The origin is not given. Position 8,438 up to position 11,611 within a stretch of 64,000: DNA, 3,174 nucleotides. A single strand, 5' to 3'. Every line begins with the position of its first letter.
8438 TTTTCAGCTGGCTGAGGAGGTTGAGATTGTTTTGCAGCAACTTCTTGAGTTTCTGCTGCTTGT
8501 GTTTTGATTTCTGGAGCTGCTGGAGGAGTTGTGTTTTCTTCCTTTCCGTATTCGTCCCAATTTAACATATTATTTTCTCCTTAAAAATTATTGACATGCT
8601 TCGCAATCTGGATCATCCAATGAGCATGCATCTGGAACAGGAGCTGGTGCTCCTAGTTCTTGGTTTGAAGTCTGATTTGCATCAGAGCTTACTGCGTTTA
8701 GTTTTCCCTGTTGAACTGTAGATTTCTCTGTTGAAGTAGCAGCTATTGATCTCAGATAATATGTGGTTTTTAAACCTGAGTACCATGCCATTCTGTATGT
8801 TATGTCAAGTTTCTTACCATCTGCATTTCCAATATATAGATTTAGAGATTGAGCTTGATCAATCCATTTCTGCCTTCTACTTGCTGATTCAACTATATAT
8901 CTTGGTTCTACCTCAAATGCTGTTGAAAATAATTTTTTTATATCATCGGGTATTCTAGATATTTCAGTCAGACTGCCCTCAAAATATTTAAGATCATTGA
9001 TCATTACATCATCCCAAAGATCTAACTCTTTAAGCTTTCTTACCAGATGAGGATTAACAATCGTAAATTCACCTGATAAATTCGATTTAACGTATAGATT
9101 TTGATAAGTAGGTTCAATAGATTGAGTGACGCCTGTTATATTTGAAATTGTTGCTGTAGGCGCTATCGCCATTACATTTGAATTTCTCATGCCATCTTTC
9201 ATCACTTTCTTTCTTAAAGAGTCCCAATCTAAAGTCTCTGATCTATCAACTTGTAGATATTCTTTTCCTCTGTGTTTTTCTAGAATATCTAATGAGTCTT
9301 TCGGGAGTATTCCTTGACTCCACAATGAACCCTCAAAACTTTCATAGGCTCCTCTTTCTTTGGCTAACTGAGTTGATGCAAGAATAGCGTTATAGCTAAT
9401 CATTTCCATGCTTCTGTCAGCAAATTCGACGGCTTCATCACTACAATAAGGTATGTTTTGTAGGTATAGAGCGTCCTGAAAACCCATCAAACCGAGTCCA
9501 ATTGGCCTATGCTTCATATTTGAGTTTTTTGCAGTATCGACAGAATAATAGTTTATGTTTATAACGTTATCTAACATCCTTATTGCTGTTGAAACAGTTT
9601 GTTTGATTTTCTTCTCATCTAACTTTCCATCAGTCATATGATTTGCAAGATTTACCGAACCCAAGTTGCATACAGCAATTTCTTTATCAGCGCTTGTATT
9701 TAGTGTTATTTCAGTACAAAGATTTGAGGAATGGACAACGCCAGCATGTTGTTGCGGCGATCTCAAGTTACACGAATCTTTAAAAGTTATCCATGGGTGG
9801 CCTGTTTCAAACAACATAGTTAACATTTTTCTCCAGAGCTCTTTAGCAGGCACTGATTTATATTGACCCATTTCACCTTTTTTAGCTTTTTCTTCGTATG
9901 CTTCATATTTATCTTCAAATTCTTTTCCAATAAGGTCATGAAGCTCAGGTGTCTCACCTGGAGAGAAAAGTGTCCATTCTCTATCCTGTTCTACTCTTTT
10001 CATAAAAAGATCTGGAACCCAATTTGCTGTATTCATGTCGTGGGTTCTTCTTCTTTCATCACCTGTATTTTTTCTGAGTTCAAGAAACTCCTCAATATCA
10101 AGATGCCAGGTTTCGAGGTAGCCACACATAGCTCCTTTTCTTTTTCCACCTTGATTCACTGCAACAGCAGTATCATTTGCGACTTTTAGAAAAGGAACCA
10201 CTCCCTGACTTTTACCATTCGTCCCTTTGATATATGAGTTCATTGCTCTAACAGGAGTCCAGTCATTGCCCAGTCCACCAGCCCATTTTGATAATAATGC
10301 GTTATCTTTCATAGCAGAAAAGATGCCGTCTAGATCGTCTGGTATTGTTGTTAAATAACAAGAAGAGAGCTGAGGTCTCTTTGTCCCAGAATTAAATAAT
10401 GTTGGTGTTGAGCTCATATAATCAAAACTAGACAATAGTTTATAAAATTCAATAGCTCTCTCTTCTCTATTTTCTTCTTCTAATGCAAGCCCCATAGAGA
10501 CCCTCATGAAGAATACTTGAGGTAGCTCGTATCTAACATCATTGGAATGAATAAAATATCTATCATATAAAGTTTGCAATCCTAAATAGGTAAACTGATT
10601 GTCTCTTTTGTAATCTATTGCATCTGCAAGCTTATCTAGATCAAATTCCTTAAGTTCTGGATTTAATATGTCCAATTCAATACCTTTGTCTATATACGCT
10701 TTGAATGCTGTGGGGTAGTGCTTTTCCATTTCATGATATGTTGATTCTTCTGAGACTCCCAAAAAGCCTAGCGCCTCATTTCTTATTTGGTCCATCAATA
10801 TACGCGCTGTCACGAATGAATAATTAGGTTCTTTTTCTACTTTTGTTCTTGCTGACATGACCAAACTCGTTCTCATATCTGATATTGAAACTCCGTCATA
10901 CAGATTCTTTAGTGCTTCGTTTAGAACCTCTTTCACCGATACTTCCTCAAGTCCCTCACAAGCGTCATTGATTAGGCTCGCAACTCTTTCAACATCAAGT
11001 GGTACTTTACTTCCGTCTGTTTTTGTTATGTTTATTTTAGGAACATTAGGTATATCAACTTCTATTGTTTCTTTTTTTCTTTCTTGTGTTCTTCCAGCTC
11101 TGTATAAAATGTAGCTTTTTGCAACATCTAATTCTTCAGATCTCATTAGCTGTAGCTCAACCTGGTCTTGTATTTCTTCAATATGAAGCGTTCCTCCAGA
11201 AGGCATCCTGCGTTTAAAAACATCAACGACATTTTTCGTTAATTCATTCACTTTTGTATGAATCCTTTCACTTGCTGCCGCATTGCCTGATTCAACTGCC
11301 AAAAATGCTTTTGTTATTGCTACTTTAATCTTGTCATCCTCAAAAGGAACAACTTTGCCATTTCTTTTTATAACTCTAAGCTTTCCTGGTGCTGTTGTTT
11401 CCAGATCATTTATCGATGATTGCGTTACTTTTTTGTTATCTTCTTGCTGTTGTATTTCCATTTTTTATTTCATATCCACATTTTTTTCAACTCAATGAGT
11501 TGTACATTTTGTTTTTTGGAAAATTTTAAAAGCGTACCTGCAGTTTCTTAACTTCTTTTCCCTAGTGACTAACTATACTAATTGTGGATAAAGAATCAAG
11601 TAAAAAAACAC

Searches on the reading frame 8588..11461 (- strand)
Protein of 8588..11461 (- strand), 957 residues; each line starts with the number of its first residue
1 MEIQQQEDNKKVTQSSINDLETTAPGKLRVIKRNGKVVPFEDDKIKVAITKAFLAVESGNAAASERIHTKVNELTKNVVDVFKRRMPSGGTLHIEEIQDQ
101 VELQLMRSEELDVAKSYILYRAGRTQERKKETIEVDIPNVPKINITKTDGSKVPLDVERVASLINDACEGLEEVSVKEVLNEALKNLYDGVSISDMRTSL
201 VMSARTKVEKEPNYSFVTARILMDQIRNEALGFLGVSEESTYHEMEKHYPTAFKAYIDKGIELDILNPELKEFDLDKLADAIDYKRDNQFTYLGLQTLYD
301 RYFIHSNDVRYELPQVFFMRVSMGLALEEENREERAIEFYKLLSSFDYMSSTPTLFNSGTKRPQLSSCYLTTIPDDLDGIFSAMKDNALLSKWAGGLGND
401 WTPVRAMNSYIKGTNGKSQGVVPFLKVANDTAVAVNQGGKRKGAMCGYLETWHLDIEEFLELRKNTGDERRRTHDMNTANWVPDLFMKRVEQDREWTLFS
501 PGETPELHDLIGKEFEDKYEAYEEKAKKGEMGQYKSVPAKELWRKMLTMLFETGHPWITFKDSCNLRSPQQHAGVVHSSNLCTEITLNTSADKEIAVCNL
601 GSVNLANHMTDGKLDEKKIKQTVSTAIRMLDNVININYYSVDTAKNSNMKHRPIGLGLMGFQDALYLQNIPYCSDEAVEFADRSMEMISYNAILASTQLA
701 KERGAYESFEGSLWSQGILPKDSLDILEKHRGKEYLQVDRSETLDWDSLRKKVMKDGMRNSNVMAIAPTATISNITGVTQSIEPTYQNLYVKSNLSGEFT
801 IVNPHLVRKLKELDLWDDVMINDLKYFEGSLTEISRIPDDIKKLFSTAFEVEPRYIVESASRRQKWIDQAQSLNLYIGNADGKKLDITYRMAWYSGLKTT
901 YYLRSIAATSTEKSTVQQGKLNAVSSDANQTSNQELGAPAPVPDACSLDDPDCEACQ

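Call 58: search_protein_families(library=pfam, proteins=[window:8588-11461:-], max_evalue=0.01)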
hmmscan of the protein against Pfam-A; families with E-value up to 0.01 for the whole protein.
window:8588-11461:- (957 aa): 3 families
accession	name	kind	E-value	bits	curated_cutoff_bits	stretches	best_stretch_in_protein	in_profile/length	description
PF02867.20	Ribonuc_red_lgC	-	2.2e-196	654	23.9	1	366-903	1-523/523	Ribonucleotide reductase, barrel domain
PF03477.21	ATP-cone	-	6.5e-31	107.2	25.8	2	29-124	2-86/88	ATP cone domain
PF00317.26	Ribonuc_red_lgN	-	1.7e-24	86.1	28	1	289-362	2-76/77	Ribonucleotide reductase, all-alpha domain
